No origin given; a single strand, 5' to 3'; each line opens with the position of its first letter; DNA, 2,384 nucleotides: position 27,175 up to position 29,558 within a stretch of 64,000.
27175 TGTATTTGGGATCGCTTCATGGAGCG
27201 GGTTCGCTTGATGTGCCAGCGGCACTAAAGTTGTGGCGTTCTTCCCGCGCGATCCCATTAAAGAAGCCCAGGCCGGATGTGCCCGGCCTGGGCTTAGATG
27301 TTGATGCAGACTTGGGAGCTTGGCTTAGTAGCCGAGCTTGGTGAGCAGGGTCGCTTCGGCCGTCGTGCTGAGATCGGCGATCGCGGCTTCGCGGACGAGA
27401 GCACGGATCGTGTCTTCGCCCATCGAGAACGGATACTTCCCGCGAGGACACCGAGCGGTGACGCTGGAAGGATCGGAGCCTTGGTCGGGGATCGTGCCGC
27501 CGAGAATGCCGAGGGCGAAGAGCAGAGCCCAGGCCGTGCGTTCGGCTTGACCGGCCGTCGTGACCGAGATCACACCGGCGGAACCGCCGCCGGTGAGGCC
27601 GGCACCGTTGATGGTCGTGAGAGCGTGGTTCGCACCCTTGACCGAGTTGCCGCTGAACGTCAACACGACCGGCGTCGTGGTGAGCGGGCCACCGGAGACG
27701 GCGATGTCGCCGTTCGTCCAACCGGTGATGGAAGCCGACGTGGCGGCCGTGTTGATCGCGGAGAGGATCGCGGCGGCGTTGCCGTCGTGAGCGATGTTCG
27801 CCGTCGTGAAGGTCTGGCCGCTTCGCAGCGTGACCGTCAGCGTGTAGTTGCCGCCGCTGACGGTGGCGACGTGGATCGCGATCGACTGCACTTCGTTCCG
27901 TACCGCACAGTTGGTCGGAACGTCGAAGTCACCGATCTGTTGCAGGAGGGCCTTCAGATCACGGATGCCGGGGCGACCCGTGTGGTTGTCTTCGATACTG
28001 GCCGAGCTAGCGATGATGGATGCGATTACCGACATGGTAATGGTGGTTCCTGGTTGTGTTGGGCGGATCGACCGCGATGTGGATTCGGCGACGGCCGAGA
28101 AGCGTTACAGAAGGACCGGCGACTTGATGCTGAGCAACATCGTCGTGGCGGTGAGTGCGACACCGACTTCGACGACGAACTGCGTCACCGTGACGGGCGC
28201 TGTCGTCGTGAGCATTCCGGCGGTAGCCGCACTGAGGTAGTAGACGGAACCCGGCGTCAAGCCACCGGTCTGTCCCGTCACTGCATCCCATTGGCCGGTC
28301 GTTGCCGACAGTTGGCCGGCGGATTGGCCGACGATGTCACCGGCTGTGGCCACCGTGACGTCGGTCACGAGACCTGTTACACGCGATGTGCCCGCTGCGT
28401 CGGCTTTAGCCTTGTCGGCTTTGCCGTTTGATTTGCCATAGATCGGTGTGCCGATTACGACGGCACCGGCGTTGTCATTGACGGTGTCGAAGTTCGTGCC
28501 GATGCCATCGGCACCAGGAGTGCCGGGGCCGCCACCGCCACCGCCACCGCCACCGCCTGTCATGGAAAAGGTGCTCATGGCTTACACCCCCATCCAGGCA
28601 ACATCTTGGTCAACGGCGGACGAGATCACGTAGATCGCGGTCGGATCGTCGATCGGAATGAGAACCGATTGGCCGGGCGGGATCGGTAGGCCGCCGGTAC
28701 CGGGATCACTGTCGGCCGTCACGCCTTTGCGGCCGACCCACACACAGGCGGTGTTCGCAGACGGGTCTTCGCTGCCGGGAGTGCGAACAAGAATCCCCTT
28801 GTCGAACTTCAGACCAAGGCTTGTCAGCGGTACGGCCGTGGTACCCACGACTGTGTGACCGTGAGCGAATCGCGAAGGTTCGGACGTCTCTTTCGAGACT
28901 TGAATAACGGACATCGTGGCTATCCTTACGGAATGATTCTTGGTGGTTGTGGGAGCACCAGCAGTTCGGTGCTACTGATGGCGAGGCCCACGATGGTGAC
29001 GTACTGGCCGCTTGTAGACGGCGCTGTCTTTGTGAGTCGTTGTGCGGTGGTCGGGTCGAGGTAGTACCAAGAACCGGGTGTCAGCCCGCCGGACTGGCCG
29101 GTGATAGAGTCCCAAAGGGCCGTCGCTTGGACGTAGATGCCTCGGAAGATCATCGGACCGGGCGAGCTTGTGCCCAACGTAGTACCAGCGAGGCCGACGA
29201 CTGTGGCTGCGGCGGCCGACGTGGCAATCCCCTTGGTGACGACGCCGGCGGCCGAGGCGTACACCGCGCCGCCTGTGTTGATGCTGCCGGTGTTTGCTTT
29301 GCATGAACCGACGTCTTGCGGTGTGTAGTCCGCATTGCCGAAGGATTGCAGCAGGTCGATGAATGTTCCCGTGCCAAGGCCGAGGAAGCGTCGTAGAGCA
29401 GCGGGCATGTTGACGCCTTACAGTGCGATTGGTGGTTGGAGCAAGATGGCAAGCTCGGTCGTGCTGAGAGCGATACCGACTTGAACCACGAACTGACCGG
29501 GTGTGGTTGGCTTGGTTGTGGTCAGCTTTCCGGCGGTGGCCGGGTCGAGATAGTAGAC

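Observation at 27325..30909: Tandem array of 5-7 small paralogous Gly/Thr/Ala-rich beta-proteins immediately upstream of the terminase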

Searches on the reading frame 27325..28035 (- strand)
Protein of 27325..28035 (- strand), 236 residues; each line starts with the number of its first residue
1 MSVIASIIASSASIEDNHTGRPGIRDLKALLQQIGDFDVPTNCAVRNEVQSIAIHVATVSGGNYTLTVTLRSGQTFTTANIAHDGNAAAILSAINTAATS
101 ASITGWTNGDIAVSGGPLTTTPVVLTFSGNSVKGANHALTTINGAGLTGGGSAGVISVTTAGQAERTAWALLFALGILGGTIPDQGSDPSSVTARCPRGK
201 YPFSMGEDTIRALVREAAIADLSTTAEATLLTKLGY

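Call 4: search_protein_families(library=pfam, proteins=[window:27325-28035:-], max_evalue=1)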
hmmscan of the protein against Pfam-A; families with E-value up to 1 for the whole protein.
window:27325-28035:- (236 aa): 0 families

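Call 5: search_protein_families(library=phrogs, proteins=[window:27325-28035:-], max_evalue=1)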
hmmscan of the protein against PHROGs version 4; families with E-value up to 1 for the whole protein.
window:27325-28035:- (236 aa): 3 families
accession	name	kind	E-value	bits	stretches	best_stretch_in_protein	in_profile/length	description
phrog_10909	-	tail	0.0046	17.4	1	57-122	211-274/290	major tail protein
phrog_16234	-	unknown function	0.11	12.9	1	47-104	160-218/305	-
phrog_31598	-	unknown function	0.47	11.3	0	43-81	70-108/134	-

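Call 42: search_protein_families(library=ncbifam, proteins=[window:27325-28035:-], max_evalue=1)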
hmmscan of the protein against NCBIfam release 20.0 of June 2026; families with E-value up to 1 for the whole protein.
window:27325-28035:- (236 aa): 0 families

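Call 49: search_solved_structures(query=window:27325-28035:-, max_evalue=10)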
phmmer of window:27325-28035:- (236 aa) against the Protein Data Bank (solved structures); distinct sequences matched with E-value up to 10: 2.
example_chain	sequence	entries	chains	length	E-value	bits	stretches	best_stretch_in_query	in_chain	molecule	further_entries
5foh_A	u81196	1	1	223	0.29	14.1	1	81-140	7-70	POLYSACCHARIDE MONOOXYGENASE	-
9k07_R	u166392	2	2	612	9.3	9.1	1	103-168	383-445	Bombesin receptor subtype-3,Oplophorus-luciferin 2-monooxygenase catalytic subunit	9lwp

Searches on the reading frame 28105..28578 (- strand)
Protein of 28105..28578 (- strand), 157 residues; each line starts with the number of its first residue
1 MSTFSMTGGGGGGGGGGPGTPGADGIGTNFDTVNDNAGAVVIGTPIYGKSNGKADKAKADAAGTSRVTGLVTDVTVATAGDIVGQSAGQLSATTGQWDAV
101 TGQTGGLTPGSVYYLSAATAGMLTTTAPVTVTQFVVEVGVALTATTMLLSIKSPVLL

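Call 4: search_protein_families(library=pfam, proteins=[window:28105-28578:-], max_evalue=1)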
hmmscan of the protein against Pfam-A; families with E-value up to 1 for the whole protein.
window:28105-28578:- (157 aa): 0 families

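Call 5: search_protein_families(library=phrogs, proteins=[window:28105-28578:-], max_evalue=1)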
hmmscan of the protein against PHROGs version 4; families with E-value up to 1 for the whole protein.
window:28105-28578:- (157 aa): 1 family
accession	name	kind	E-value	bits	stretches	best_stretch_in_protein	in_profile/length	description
phrog_12121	-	unknown function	0.021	15.9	1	108-152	116-158/165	-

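Call 42: search_protein_families(library=ncbifam, proteins=[window:28105-28578:-], max_evalue=1)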
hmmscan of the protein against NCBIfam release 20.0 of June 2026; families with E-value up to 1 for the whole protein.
window:28105-28578:- (157 aa): 1 family
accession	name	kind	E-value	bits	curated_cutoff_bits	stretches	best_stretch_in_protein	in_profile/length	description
NF045632.1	hydroxlase_HsaD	equivalog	0.013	14.5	400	1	15-89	42-115/290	4,5:9,10-diseco-3-hydroxy-5,9,17-trioxoandrosta-1(10),2-diene-4-oate hydrolase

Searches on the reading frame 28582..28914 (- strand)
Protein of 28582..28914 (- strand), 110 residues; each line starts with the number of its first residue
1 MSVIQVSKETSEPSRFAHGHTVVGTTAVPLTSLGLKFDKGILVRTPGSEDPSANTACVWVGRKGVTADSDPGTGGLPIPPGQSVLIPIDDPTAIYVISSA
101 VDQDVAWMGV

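Call 4: search_protein_families(library=pfam, proteins=[window:28582-28914:-], max_evalue=1)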
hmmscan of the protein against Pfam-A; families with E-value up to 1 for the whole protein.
window:28582-28914:- (110 aa): 0 families

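Call 5: search_protein_families(library=phrogs, proteins=[window:28582-28914:-], max_evalue=1)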
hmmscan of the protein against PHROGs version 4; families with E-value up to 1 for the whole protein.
window:28582-28914:- (110 aa): 0 families

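Call 42: search_protein_families(library=ncbifam, proteins=[window:28582-28914:-], max_evalue=1)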
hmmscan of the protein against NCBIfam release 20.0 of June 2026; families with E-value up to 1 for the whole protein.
window:28582-28914:- (110 aa): 0 families

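Call 48: search_solved_structures(query=window:28582-28914:-, max_evalue=10)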
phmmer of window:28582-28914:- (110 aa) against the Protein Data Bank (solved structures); distinct sequences matched with E-value up to 10: 1.
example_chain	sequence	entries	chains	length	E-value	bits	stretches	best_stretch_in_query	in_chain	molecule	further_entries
4lqb_A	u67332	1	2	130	1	12.9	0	50-73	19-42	Uncharacterized protein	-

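Call 50: find_homologous_proteins(query=window:28582-28914:-)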
Query window:28582-28914:- (110 aa): 5 proteins with E <= 0.001 among 11 candidates.
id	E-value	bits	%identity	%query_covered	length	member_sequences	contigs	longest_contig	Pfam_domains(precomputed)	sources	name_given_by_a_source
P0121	8.3e-66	237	100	100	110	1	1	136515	-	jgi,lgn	-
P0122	2.2e-34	136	59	94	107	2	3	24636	-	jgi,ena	jgi:hypothetical protein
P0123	5.0e-31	125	60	97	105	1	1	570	-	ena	-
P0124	8.5e-31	124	57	97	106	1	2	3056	-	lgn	-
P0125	4.8e-27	112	52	97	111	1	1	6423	-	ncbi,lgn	-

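Call 55: find_homologous_proteins(query=A4, max_evalue=0.001)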
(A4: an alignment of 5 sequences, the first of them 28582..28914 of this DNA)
Query A4 (5 sequences) (110 aa, profile of the alignment): 274 proteins with E <= 0.001 among 4604 candidates; the best 120 are listed.
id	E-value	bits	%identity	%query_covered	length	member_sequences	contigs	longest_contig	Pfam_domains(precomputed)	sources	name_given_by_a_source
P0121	1.5e-51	191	100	100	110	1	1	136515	-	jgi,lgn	-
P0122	2.9e-48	180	59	94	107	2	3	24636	-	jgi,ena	jgi:hypothetical protein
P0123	1.2e-47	178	60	97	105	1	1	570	-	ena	-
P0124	1.0e-45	172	57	97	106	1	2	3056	-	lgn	-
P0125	3.9e-43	164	52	97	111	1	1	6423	-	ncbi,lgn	-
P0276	1.5e-42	162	58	94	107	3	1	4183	-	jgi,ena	jgi:hypothetical protein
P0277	3.8e-42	161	54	94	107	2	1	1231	-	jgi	jgi:hypothetical protein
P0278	3.8e-42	161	58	94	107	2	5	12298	-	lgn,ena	-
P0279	1.1e-41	159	54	94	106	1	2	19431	-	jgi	jgi:hypothetical protein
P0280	1.4e-41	159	55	94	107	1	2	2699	-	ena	-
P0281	1.7e-41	159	59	93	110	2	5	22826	-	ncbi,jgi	ncbi:MAG: hypothetical protein ACXABD_21680 [Candidatus Thorarchaeota archaeon]|jgi:hypothetical pro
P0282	1.9e-41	158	57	94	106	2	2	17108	-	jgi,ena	jgi:hypothetical protein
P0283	3.5e-41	158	54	94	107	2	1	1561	-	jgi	jgi:hypothetical protein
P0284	4.1e-41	157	57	94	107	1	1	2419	-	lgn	-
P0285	6.0e-41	157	58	94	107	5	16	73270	-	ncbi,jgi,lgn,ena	jgi:hypothetical protein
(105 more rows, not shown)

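Call 58: find_encoding_contigs(protein=P0285, flank=8000, max_places=3)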
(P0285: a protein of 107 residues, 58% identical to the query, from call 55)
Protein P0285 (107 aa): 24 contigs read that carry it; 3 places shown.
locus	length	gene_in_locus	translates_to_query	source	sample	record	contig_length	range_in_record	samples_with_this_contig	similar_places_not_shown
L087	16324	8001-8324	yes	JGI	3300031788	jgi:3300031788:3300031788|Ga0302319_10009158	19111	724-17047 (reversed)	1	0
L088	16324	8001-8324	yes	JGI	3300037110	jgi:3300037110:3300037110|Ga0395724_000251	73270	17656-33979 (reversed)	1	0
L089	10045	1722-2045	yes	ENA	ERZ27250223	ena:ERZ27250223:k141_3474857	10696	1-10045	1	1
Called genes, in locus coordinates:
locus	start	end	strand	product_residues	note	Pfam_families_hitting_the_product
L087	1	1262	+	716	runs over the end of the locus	PF13481:AAA_25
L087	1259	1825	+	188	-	-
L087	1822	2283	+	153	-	-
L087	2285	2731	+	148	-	-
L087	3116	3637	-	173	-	-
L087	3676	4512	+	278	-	-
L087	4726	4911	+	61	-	-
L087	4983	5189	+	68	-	-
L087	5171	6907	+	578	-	PF00239:Resolvase, PF07508:Recombinase, PF13408:Zn_ribbon_recom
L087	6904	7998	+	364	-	-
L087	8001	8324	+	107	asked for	-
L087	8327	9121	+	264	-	-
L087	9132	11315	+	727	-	-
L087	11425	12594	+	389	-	PF00534:Glycos_transf_1, PF13692:Glyco_trans_1_4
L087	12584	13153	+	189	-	PF20557:DnaT_2 (faint)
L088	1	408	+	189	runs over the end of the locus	-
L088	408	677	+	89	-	-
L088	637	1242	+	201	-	-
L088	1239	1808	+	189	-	-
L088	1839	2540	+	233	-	-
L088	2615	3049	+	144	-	-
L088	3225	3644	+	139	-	PF00085:Thioredoxin (weak)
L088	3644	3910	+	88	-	-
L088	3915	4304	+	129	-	-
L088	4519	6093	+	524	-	PF05876:GpA_ATPase, PF20454:GpA_nuclease (weak)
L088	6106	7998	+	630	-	-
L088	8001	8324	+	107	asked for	-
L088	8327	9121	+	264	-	-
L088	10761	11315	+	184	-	-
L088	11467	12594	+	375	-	PF00534:Glycos_transf_1, PF13692:Glyco_trans_1_4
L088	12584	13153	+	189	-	PF20557:DnaT_2 (faint)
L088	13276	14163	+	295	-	-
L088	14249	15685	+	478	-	-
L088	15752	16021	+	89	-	-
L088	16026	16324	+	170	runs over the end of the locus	-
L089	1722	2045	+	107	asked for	-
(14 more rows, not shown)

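Call 60: predict_structure(alignment_id=A5)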
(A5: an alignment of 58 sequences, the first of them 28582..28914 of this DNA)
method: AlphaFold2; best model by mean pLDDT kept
length: 110 residues; sequences in the alignment: 58
mean_pLDDT: 94.9   pTM: 0.83
mean pLDDT of the five models: 94.9, 94.7, 94.7, 94.0, 93.1
residues with pLDDT >= 90: 97; 70-90: 11; 50-70: 2; < 50: 0
segments of 3 or more residues with pLDDT < 50: none
pLDDT, mean of each block of 10 residues (from residue 1): 73 93 98 95 98 98 98 97 98 98 97
secondary structure, 60 per line:
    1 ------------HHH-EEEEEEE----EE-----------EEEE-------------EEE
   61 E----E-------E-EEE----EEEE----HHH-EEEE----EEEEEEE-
elements in order: E17-23 E41-44 E58-61 E76-78 E83-86 E95-98 E103-109

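Call 80: search_protein_families(library=phrogs, proteins=[L088:3915-4304:+, L088:3644-3910:+], max_evalue=0.1)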
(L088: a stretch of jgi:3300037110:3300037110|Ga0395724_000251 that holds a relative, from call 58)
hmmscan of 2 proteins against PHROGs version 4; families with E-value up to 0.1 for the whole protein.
L088:3915-4304:+ (129 aa): 0 families

L088:3644-3910:+ (88 aa): 1 family
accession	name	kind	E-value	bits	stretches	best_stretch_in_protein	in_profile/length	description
phrog_16871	-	unknown function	0.0023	18.5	1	36-81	23-68/71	-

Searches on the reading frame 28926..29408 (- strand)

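Call 4: search_protein_families(library=pfam, proteins=[window:28926-29408:-], max_evalue=1)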
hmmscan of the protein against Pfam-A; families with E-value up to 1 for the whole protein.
window:28926-29408:- (160 aa): 0 families

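Call 5: search_protein_families(library=phrogs, proteins=[window:28926-29408:-], max_evalue=1)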
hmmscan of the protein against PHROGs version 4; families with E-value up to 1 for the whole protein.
window:28926-29408:- (160 aa): 2 families
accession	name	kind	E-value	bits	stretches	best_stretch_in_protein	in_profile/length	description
phrog_12121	-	unknown function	0.00041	21.4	1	109-150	115-154/165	-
phrog_22651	-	unknown function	0.14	13.4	1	10-70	39-99/111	-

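Call 42: search_protein_families(library=ncbifam, proteins=[window:28926-29408:-], max_evalue=1)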
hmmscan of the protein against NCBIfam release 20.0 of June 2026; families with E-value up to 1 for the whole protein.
window:28926-29408:- (160 aa): 0 families
